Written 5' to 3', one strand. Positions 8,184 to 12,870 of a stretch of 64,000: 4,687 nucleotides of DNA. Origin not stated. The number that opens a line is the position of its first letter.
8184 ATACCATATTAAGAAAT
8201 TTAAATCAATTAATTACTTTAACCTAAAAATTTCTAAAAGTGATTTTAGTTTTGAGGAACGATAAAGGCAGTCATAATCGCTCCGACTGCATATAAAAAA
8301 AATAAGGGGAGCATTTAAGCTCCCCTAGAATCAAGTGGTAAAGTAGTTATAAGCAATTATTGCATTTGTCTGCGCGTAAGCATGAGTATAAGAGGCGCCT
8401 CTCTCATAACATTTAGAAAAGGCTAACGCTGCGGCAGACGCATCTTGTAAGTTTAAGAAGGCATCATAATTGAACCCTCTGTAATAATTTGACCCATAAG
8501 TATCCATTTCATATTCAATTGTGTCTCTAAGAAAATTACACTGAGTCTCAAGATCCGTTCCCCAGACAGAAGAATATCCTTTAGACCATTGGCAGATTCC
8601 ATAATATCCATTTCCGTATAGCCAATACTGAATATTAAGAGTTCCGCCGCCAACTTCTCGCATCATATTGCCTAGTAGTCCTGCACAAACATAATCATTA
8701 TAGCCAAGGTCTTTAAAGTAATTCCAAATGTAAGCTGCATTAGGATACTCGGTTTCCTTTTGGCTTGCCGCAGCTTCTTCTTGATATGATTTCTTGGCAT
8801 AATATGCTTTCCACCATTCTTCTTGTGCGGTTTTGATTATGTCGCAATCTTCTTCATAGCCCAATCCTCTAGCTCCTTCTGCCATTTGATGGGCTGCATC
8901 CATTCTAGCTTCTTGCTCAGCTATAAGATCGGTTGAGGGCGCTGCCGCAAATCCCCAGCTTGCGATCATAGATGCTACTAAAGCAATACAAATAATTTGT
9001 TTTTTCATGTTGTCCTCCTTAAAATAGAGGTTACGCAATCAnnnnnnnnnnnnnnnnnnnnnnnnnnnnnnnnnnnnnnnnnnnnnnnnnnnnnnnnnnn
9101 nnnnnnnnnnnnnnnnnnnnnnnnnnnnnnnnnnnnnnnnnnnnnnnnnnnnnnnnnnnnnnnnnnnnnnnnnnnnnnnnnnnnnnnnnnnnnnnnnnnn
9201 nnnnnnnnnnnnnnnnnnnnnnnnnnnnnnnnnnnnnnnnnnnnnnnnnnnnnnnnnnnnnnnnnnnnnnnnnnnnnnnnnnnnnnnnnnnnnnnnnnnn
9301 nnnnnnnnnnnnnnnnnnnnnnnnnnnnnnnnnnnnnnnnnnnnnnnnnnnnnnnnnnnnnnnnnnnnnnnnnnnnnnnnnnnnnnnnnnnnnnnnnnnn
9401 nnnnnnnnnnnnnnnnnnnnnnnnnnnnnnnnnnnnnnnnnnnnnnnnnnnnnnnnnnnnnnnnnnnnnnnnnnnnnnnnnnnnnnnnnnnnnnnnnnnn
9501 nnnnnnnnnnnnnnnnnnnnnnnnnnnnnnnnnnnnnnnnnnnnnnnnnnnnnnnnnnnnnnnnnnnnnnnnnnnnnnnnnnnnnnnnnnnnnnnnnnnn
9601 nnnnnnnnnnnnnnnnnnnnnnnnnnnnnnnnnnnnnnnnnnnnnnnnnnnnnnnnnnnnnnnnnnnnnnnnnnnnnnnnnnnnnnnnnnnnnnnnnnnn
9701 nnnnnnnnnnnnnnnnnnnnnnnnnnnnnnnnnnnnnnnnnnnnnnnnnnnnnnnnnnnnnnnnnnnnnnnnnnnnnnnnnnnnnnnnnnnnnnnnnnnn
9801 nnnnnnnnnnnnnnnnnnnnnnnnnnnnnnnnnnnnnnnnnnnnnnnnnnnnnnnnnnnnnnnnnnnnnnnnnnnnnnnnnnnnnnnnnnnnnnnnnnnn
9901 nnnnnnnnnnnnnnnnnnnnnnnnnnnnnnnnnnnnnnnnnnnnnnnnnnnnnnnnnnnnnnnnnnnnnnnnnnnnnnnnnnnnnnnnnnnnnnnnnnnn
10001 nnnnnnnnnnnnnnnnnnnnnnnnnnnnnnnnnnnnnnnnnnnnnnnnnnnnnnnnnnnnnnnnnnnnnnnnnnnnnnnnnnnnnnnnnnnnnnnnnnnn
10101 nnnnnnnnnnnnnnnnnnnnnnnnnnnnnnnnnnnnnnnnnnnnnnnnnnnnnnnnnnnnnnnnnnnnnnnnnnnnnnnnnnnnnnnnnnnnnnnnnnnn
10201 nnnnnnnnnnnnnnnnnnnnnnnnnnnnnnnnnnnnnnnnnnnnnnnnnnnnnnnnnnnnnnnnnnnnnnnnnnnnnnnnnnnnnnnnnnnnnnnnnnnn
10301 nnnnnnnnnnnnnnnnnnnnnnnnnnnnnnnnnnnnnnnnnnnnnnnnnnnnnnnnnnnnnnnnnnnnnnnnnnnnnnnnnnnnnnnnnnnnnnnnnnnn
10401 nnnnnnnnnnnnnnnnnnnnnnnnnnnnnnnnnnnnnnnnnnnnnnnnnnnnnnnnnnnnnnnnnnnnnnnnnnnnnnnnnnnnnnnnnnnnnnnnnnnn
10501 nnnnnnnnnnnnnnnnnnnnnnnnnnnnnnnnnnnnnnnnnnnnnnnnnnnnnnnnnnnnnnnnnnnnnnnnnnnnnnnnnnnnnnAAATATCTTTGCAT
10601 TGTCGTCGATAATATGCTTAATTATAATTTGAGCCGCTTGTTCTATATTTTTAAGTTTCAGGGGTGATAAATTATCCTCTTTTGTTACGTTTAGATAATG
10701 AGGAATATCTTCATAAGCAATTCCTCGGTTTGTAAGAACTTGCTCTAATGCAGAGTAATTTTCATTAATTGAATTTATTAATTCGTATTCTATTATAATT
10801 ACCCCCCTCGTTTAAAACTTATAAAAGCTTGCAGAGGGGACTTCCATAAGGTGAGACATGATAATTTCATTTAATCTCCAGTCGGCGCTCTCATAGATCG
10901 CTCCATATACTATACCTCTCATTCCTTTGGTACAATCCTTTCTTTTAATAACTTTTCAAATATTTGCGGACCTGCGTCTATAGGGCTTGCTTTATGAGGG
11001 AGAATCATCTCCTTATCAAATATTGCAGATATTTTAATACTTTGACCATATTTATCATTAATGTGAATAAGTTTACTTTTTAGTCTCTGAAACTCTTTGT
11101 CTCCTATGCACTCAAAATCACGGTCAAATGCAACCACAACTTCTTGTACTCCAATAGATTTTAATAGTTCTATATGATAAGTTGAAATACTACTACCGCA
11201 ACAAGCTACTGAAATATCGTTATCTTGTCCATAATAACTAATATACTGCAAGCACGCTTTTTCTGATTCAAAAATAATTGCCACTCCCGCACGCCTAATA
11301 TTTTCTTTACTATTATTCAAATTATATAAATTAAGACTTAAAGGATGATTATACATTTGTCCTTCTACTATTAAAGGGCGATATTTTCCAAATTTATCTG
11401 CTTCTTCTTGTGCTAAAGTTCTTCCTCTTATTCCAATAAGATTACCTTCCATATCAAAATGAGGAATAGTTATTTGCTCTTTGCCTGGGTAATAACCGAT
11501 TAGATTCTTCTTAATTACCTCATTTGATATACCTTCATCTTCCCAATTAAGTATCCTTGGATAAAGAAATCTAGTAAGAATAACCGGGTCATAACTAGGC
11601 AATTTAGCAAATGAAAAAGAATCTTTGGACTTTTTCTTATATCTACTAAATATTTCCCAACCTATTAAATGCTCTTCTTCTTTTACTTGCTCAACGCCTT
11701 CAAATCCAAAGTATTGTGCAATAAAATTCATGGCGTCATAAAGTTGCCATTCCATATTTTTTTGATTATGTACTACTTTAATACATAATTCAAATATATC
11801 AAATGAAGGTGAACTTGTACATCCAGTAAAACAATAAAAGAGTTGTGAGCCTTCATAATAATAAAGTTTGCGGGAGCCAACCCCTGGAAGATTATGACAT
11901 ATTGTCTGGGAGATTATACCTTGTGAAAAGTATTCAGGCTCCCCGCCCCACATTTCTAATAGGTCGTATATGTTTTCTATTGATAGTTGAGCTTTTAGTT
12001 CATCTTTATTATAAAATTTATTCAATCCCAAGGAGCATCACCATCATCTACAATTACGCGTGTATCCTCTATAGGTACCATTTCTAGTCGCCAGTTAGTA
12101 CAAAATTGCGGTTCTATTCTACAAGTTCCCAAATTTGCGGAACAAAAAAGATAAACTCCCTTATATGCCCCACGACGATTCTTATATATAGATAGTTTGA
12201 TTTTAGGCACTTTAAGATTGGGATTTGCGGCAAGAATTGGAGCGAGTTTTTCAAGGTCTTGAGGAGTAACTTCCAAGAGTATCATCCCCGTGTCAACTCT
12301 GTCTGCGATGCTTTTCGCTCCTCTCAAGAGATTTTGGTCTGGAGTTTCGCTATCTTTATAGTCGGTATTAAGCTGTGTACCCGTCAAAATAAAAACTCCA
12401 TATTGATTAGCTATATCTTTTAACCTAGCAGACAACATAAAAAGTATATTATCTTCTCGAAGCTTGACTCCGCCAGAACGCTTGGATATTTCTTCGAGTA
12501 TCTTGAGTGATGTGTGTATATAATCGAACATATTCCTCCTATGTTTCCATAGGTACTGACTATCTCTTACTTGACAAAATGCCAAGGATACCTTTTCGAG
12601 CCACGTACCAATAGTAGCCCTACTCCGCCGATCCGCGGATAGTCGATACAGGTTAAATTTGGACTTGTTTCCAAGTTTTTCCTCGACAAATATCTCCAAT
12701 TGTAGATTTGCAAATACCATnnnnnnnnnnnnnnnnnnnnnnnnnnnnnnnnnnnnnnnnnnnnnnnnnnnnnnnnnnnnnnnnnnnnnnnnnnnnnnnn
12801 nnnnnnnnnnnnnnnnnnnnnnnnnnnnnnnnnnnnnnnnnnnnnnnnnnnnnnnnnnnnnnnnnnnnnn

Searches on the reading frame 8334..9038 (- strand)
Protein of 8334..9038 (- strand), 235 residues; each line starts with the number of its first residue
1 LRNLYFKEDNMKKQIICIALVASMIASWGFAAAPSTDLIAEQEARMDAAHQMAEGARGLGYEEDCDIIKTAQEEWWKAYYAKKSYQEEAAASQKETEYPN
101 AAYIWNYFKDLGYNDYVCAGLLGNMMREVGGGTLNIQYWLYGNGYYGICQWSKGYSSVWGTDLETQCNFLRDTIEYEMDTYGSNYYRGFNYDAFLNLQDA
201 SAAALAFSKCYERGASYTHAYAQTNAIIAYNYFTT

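Call 51: search_protein_families(library=phrogs, proteins=[window:8334-9038:-], max_evalue=0.001)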
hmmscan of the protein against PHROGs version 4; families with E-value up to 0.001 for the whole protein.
window:8334-9038:- (235 aa): 1 family
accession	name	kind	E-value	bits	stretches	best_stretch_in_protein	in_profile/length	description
phrog_11037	-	unknown function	0.00035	20.9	1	94-234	11-159/365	-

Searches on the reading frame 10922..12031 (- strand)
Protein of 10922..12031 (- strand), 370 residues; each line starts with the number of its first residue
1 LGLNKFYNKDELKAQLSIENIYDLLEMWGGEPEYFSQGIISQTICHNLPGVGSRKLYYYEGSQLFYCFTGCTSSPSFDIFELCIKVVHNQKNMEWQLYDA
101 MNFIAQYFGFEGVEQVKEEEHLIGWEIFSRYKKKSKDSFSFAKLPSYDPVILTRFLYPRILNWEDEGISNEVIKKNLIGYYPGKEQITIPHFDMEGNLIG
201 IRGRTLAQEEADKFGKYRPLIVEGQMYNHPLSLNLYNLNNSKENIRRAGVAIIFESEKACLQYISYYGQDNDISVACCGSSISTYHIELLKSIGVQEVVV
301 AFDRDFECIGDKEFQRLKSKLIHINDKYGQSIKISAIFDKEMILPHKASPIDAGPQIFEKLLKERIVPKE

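Call 33: search_protein_families(library=pfam, proteins=[window:10922-12031:-], max_evalue=0.001)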
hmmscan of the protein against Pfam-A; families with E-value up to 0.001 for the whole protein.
window:10922-12031:- (370 aa): 0 families

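Call 51: search_protein_families(library=phrogs, proteins=[window:10922-12031:-], max_evalue=0.001)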
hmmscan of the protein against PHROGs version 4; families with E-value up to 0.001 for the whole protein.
window:10922-12031:- (370 aa): 3 families
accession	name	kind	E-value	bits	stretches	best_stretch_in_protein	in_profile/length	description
phrog_47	-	DNA, RNA and nucleotide metabolism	2.8e-34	119.8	1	45-369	58-337/947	DNA primase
phrog_33561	-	unknown function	1.2e-14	55.6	1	271-369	11-113/139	-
phrog_6444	-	DNA, RNA and nucleotide metabolism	5.4e-06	26.5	1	185-305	202-312/577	DNA primase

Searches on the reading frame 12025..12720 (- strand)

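Call 51: search_protein_families(library=phrogs, proteins=[window:12025-12720:-], max_evalue=0.001)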
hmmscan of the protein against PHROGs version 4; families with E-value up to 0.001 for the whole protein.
window:12025-12720:- (232 aa): 1 family
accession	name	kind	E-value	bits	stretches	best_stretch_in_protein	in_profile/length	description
phrog_19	-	DNA, RNA and nucleotide metabolism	4e-13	50.1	1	87-203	475-579/621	DnaB-like replicative helicase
